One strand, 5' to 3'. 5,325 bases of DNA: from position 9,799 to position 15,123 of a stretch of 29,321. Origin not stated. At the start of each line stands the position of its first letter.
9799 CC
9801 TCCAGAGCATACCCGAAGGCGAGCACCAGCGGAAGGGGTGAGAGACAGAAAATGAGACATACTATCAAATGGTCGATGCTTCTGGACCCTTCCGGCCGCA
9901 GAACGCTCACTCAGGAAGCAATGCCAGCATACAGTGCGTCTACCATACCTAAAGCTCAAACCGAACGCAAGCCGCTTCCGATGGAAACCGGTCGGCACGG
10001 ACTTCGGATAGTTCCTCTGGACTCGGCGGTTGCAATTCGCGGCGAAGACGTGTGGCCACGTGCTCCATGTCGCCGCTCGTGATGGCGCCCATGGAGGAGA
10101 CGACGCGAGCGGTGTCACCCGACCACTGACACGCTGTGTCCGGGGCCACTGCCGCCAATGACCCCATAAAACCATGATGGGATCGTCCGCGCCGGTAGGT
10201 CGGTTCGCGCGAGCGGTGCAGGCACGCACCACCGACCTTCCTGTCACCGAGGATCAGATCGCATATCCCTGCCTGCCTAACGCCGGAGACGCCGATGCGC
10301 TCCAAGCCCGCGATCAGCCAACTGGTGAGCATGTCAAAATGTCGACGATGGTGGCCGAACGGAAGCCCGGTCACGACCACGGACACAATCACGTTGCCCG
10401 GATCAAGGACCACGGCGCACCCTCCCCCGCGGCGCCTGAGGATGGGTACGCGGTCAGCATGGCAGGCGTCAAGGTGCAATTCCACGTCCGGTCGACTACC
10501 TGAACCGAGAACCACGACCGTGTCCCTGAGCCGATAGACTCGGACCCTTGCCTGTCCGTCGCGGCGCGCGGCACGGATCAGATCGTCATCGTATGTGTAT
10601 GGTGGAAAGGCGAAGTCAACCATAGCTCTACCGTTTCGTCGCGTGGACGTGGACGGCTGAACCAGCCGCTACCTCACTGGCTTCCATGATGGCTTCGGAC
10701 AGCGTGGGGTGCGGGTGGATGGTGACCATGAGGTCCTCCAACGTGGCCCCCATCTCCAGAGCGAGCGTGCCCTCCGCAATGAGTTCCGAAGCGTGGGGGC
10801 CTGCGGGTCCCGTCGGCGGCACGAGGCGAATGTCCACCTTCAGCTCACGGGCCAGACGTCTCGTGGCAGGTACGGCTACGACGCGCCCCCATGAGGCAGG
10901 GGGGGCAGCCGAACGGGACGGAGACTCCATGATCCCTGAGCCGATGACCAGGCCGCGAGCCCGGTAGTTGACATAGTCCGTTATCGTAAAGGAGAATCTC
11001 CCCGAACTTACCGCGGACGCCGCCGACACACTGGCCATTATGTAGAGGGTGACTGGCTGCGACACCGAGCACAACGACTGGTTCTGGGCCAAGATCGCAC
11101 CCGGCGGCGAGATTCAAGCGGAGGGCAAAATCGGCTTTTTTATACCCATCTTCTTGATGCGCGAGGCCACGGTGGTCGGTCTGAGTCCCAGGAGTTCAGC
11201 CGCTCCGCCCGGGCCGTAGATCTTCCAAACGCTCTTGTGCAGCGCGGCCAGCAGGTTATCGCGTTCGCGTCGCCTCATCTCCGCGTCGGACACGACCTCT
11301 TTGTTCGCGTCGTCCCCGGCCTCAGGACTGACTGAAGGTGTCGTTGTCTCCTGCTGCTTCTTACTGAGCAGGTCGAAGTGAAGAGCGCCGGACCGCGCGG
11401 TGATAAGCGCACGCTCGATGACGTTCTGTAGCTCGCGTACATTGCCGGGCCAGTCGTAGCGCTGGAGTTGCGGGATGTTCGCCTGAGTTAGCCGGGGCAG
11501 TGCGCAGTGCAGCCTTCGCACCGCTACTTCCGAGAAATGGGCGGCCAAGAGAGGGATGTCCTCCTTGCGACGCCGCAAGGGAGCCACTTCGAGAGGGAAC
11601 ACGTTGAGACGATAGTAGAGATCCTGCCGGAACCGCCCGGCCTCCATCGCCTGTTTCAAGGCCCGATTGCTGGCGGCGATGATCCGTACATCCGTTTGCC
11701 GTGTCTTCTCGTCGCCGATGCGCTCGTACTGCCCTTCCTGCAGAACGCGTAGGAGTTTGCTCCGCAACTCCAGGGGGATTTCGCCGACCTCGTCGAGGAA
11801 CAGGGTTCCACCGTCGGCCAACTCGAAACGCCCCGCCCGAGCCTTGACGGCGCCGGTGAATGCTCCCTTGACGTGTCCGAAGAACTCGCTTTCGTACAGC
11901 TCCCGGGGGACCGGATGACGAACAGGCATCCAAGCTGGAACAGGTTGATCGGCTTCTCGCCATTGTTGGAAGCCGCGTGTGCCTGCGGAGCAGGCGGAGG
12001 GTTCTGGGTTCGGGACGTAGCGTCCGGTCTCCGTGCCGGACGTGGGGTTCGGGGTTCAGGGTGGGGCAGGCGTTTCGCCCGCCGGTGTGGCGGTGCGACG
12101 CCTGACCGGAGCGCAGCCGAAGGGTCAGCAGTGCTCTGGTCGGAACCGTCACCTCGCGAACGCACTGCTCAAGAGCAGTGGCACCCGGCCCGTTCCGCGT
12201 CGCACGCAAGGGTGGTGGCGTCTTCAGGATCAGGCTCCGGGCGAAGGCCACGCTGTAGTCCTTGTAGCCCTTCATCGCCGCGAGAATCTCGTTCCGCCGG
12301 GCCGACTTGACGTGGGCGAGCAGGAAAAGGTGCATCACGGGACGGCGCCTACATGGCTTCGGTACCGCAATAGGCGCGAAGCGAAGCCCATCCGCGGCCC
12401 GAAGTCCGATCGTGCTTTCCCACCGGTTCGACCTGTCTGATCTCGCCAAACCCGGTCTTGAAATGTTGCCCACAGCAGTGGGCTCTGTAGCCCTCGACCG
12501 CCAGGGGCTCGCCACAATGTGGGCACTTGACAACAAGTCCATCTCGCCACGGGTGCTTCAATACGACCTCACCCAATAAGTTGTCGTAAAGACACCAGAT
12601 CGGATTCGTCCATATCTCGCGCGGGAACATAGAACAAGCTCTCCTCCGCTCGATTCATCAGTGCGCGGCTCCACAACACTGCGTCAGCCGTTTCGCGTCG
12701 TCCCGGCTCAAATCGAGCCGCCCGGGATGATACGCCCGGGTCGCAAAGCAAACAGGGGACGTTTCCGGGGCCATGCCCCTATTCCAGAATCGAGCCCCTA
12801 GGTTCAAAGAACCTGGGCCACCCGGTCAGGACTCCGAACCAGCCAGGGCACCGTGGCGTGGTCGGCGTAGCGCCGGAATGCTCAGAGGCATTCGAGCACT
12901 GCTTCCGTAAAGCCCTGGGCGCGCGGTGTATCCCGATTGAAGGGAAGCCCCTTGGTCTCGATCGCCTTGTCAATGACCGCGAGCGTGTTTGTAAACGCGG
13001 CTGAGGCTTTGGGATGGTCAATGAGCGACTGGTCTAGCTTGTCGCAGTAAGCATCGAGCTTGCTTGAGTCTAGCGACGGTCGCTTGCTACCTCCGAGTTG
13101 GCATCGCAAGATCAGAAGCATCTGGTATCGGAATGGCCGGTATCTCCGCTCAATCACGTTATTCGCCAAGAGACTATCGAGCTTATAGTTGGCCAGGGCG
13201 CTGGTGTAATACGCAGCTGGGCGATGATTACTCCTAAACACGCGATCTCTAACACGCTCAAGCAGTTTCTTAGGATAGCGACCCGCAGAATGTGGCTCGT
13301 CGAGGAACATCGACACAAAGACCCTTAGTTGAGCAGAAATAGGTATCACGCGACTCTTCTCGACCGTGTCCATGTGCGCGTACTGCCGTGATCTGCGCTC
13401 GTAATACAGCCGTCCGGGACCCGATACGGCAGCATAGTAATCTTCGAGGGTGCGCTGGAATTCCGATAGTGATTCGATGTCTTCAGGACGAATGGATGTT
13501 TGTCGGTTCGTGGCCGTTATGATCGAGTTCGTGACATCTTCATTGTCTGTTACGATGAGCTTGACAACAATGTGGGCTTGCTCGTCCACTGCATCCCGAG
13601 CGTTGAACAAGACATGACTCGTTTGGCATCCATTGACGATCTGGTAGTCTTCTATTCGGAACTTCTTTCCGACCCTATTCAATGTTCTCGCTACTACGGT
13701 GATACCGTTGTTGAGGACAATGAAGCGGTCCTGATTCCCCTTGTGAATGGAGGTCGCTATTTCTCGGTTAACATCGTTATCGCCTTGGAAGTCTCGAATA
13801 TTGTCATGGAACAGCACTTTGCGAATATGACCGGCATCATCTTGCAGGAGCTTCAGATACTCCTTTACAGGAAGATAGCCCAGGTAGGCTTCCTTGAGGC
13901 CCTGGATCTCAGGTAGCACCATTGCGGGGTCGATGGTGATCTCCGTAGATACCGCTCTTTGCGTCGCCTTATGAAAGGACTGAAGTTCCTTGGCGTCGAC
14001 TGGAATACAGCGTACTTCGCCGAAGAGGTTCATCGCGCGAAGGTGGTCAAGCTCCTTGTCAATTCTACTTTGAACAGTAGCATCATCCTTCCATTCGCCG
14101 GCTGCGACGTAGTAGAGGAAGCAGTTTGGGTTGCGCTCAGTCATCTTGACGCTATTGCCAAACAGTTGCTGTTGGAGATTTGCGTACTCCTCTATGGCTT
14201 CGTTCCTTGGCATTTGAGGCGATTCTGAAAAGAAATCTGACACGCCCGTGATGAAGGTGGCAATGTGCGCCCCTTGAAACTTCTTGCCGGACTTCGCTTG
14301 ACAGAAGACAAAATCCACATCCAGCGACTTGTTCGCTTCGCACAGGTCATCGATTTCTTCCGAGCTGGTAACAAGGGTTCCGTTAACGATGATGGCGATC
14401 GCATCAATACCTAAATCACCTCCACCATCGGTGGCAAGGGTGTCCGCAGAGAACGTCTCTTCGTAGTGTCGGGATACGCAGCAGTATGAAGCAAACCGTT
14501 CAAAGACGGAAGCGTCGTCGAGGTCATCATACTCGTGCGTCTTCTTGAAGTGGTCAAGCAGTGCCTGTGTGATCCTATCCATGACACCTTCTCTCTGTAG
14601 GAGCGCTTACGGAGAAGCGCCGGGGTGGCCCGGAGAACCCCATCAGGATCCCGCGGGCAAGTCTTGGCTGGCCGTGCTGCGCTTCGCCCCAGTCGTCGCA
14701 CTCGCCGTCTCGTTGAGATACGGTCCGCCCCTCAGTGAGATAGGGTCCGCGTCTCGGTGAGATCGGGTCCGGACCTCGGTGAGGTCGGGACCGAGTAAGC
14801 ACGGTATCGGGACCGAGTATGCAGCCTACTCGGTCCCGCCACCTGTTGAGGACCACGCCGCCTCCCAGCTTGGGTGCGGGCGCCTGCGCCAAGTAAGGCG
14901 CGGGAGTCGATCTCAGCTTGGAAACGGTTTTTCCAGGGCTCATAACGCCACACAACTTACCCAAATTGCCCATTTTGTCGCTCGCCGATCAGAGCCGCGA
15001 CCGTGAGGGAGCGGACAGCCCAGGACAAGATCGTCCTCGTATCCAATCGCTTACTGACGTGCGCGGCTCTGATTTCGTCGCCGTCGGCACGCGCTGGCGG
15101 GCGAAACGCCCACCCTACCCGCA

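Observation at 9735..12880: Patchwork zone: at least six unrelated gene fragments spliced end to end on both strands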

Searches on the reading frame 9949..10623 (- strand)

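Call 5: search_protein_families(library=pfam, proteins=[window:9949-10623:-], max_evalue=0.01)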
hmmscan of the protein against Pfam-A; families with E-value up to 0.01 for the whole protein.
window:9949-10623:- (224 aa): 1 family
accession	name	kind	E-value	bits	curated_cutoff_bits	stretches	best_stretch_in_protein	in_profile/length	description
PF21948.1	LplA-B_cat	-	1.8e-19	70.9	27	1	11-144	8-140/200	Lipoyl protein ligase A/B catalytic domain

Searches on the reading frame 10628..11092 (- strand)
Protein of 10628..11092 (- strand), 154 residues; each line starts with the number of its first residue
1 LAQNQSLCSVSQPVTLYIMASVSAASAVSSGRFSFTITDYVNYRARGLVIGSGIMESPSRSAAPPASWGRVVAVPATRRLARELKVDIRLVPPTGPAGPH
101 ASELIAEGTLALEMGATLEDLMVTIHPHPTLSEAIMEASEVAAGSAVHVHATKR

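Call 5: search_protein_families(library=pfam, proteins=[window:10628-11092:-], max_evalue=0.01)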
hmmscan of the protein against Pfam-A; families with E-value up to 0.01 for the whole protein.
window:10628-11092:- (154 aa): 2 families
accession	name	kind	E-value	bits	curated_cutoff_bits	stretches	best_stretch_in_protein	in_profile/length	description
PF02852.28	Pyr_redox_dim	-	4.9e-11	43.3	25.3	1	98-138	69-109/110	Pyridine nucleotide-disulphide oxidoreductase, dimerisation domain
PF02817.22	E3_binding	-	2.3e-07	31.4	23.7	1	71-98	1-28/36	e3 binding domain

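Call 27: find_encoding_contigs(protein=window:10628-11092:-, flank=8000, max_places=8)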
Protein window:10628-11092:- (154 aa): no gene with exactly this product is on record in the collection.

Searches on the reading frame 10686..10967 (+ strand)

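Call 33: search_protein_families(library=pfam, proteins=[window:10686-10967:+], max_evalue=10)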
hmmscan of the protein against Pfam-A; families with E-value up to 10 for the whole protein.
window:10686-10967:+ (93 aa): 1 family
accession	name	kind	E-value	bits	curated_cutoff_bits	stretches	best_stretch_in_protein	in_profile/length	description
PF07990.17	NABP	-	0.052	13.3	22.8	1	29-83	346-401/415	Nucleic acid binding protein NABP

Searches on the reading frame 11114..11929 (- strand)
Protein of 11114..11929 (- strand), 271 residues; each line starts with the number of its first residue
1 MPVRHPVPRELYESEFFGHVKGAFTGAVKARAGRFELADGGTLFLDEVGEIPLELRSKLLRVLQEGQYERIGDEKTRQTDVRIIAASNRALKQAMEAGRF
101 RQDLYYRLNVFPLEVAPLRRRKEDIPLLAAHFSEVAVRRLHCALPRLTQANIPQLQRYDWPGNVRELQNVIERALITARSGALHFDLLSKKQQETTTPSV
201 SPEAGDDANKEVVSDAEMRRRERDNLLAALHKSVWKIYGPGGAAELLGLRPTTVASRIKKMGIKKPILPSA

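Call 5: search_protein_families(library=pfam, proteins=[window:11114-11929:-], max_evalue=0.01)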
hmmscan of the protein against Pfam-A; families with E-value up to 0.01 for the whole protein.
window:11114-11929:- (271 aa): 4 families
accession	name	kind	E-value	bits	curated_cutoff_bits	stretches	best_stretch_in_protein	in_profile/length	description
PF00158.32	Sigma54_activat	-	3.8e-46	157.3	20.2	1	7-113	61-167/168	Sigma-54 interaction domain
PF25601.1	AAA_lid_14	-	2.3e-21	75.9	27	1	119-198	1-80/87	AAA+ ATPase lid domain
PF14532.12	Sigma54_activ_2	-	2.9e-09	37.7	25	1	34-118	64-138/138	Sigma-54 interaction domain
PF07728.20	AAA_5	-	0.0012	19.3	22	1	20-95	46-129/139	AAA domain (dynein-related subfamily)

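Call 94: find_encoding_contigs(protein=window:11114-11929:-, flank=6000, max_places=6)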
Protein window:11114-11929:- (271 aa): 1 contig read that carries it; 1 place shown.
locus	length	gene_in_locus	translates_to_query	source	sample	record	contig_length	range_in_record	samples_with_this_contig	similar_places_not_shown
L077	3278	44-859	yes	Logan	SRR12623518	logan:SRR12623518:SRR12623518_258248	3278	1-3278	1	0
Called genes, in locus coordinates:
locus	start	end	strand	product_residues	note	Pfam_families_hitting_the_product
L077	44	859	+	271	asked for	PF00158:Sigma54_activat, PF14532:Sigma54_activ_2 (weak), PF25601:AAA_lid_14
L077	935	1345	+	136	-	PF02817:E3_binding, PF02852:Pyr_redox_dim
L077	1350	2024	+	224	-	PF21948:LplA-B_cat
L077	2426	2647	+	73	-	PF04023:FeoA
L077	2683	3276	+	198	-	?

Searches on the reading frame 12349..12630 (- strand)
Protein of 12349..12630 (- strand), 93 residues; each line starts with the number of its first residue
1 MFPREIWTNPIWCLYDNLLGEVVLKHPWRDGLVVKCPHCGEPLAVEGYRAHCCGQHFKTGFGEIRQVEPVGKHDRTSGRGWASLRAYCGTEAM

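Call 15: search_protein_families(library=pfam, proteins=[window:12349-12630:-], max_evalue=0.1)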
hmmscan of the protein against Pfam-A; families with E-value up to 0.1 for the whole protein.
window:12349-12630:- (93 aa): 5 families
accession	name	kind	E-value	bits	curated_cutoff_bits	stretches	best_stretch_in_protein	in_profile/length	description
PF05605.18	zf-Di19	-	0.019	15.6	27.5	1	34-59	3-28/54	Drought induced 19 protein (Di19), zinc-binding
PF24463.1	DUF7577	-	0.03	14.4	28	1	33-42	2-11/27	Domain of unknown function (DUF7577)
PF24460.1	DUF7575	-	0.042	13.6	28.5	1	34-43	4-13/28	Domain of unknown function (DUF7575)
PF13248.11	Zn_ribbon_3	-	0.05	13.5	27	1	34-43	3-12/26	zinc-ribbon domain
PF12760.12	Zn_ribbon_IS1595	-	0.066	13.6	25.4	0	23-47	10-34/46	Transposase zinc-ribbon domain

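Call 47: find_homologous_proteins(query=window:12349-12630:-, max_evalue=0.001)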
Query window:12349-12630:- (93 aa): 23 proteins with E <= 0.001 among 23 candidates.
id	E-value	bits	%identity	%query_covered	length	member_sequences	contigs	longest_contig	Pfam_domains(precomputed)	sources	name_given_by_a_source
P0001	1.3e-56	207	91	99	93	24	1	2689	-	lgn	-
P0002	2.4e-54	200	89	99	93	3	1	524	-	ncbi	-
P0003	7.1e-48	179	81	98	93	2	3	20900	-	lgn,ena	-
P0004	2.1e-46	174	79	99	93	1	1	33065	-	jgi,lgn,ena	-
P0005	4.2e-45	170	76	100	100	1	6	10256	-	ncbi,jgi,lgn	-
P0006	1.3e-40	156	70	99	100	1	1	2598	-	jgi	jgi:hypothetical protein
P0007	2.4e-39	152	68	99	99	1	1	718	-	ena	-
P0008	1.6e-36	143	63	98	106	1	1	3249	-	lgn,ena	-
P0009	4.0e-35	138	66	94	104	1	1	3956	-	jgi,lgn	jgi:hypothetical protein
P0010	4.7e-35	138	68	94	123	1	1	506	-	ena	-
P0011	9.9e-34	134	59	100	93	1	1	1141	-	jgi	jgi:hypothetical protein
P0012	5.7e-32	128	62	94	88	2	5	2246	-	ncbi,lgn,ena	-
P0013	1.1e-31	127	64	92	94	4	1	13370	-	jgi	jgi:hypothetical protein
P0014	1.3e-30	124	61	94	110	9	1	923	-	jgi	jgi:hypothetical protein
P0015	3.2e-30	122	64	94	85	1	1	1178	-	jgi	jgi:hypothetical protein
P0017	1.1e-29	121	67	82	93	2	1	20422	-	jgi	-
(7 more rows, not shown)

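Call 48: find_encoding_contigs(protein=P0004, flank=6000, max_places=3)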
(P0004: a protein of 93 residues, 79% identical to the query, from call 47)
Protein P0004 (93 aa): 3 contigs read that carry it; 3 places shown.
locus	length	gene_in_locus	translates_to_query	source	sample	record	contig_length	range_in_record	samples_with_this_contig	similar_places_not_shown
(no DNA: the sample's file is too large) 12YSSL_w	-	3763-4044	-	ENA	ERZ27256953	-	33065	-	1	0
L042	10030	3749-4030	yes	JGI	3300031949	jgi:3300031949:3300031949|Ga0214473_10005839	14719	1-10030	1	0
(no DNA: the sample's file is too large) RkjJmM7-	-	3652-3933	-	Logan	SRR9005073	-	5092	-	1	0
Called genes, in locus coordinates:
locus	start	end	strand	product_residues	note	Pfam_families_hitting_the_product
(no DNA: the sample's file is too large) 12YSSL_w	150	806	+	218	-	-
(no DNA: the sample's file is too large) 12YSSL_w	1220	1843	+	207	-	-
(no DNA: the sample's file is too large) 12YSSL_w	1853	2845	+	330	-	PF00142:Fer4_NifH (weak), PF01656:CbiA, PF02374:ArsA_ATPase, PF10609:ParA (weak), PF13614:AAA_31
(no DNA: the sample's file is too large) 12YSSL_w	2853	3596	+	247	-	PF04607:RelA_SpoT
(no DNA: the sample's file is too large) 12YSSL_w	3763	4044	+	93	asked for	-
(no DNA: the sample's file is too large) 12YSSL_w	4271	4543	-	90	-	PF13635:DUF4143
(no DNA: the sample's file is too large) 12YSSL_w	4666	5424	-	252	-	PF01936:NYN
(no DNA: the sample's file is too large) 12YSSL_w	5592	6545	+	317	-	PF00005:ABC_tran, PF13304:AAA_21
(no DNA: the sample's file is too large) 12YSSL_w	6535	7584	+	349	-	PF12698:ABC2_membrane_3, PF01061:ABC2_membrane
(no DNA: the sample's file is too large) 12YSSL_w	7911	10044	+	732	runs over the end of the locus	PF00089:Trypsin, PF13365:Trypsin_2, PF00595:PDZ, PF13180:PDZ_2, PF14685:PDZ_Tricorn (faint), PF17820:PDZ_6, PF13180:PDZ_2 (weak)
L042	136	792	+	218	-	-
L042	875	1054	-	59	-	-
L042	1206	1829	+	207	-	-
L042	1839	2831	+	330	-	PF00142:Fer4_NifH (weak), PF01656:CbiA, PF02374:ArsA_ATPase, PF10609:ParA (weak), PF13614:AAA_31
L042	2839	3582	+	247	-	PF04607:RelA_SpoT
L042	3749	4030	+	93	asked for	-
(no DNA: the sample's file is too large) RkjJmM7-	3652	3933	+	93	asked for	-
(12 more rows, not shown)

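Call 49: find_encoding_contigs(protein=P0003, flank=6000, max_places=3)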
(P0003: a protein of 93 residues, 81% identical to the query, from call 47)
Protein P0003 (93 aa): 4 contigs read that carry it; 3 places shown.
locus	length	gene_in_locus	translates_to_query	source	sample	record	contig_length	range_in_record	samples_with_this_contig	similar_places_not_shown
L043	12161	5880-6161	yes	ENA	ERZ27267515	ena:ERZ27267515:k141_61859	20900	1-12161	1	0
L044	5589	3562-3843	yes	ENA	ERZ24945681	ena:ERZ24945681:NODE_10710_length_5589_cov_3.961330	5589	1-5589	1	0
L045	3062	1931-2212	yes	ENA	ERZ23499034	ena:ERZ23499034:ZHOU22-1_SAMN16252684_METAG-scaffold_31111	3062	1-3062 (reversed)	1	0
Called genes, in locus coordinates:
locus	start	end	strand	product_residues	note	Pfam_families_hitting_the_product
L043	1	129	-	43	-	?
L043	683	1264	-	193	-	-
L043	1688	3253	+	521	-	PF00145:DNA_methylase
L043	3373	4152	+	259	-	PF13391:HNH_2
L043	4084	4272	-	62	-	-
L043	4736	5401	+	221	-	-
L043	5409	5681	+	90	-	-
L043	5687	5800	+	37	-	-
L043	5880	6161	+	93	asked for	-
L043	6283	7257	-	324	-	PF02518:HATPase_c, PF13589:HATPase_c_3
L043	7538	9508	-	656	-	PF00239:Resolvase, PF07508:Recombinase, PF13408:Zn_ribbon_recom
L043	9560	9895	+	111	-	-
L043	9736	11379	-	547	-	PF14870:PSII_BNR (faint), PF02012:BNR (faint)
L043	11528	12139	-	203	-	-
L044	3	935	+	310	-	?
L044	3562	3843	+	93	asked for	-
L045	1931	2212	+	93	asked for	-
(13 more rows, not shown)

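Call 50: find_encoding_contigs(protein=P0017, flank=6000, max_places=3)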
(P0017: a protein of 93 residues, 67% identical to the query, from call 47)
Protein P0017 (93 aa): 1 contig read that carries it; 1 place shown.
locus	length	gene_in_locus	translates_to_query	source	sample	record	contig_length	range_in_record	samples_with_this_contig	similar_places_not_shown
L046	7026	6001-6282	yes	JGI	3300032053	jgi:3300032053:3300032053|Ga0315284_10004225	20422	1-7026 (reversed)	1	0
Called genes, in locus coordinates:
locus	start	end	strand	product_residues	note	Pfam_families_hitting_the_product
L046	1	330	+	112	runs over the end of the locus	-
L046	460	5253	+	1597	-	PF08471:Ribonuc_red_2_N, PF02867:Ribonuc_red_lgC, PF14890:Intein_splicing, PF14528:LAGLIDADG_3 (faint), PF02867:Ribonuc_red_lgC, PF12637:TSCPD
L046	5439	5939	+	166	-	-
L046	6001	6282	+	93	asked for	-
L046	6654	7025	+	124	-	?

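Call 79: search_protein_families(library=padloc, proteins=[window:12349-12630:-], max_evalue=0.001)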
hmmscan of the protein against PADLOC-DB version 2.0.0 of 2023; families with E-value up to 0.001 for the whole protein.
window:12349-12630:- (93 aa): 0 families

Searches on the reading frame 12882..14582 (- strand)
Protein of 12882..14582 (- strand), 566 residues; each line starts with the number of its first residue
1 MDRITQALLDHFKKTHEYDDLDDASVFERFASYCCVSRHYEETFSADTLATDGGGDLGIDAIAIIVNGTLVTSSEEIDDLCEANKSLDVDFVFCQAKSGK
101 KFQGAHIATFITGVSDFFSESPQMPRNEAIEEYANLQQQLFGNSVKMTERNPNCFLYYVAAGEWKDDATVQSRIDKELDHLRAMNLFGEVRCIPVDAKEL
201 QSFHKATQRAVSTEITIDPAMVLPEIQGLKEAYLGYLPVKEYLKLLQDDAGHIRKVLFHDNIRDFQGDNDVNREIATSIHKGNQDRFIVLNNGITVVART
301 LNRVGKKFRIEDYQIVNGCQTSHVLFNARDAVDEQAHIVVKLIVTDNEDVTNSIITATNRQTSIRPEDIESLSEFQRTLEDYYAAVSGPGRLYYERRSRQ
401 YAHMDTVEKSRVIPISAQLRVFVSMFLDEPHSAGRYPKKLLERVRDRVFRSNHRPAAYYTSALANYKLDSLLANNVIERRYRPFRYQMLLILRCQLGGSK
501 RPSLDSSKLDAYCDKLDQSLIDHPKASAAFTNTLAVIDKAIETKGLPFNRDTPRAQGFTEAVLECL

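Call 5: search_protein_families(library=pfam, proteins=[window:12882-14582:-], max_evalue=0.01)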
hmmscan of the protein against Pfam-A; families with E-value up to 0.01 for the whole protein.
window:12882-14582:- (566 aa): 1 family
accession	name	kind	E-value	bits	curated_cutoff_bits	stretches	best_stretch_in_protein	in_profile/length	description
PF10592.14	AIPR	-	1.5e-46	160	25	1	258-497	1-256/308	AIPR protein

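Call 79: search_protein_families(library=padloc, proteins=[window:12882-14582:-], max_evalue=0.001)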
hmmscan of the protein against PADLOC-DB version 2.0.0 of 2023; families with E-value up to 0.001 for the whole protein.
window:12882-14582:- (566 aa): 1 family
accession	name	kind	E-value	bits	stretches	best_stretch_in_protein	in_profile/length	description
PDLC02357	AbiU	-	1.6e-133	444.7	1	2-563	3-531/537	AbiU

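Call 93: find_encoding_contigs(protein=window:12882-14582:-, flank=6000, max_places=6)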
Protein window:12882-14582:- (566 aa): 1 contig read that carries it; 1 place shown.
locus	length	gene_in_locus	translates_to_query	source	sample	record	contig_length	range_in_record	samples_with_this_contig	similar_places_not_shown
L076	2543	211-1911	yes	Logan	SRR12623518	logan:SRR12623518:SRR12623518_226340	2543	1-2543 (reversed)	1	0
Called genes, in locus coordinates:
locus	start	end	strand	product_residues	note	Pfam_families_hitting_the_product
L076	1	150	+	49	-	?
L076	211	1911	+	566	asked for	PF10592:AIPR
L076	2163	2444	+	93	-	-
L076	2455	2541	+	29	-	?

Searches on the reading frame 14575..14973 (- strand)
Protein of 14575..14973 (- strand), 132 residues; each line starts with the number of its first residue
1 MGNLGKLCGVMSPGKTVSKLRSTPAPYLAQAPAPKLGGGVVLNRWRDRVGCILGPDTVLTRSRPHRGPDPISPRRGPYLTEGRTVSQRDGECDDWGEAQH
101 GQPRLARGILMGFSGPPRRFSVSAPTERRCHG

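Call 5: search_protein_families(library=pfam, proteins=[window:14575-14973:-], max_evalue=0.01)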
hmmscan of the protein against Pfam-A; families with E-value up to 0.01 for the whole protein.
window:14575-14973:- (132 aa): 0 families

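Call 33: search_protein_families(library=pfam, proteins=[window:14575-14973:-], max_evalue=10)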
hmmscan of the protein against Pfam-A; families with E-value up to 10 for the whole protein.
window:14575-14973:- (132 aa): 1 family
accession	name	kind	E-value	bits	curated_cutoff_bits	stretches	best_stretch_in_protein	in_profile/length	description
PF19731.4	DUF6222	-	0.15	12.6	26.9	0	30-49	30-46/62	Family of unknown function (DUF6222)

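Call 79: search_protein_families(library=padloc, proteins=[window:14575-14973:-], max_evalue=0.001)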
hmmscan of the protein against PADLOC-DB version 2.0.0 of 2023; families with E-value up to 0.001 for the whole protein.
window:14575-14973:- (132 aa): 0 families
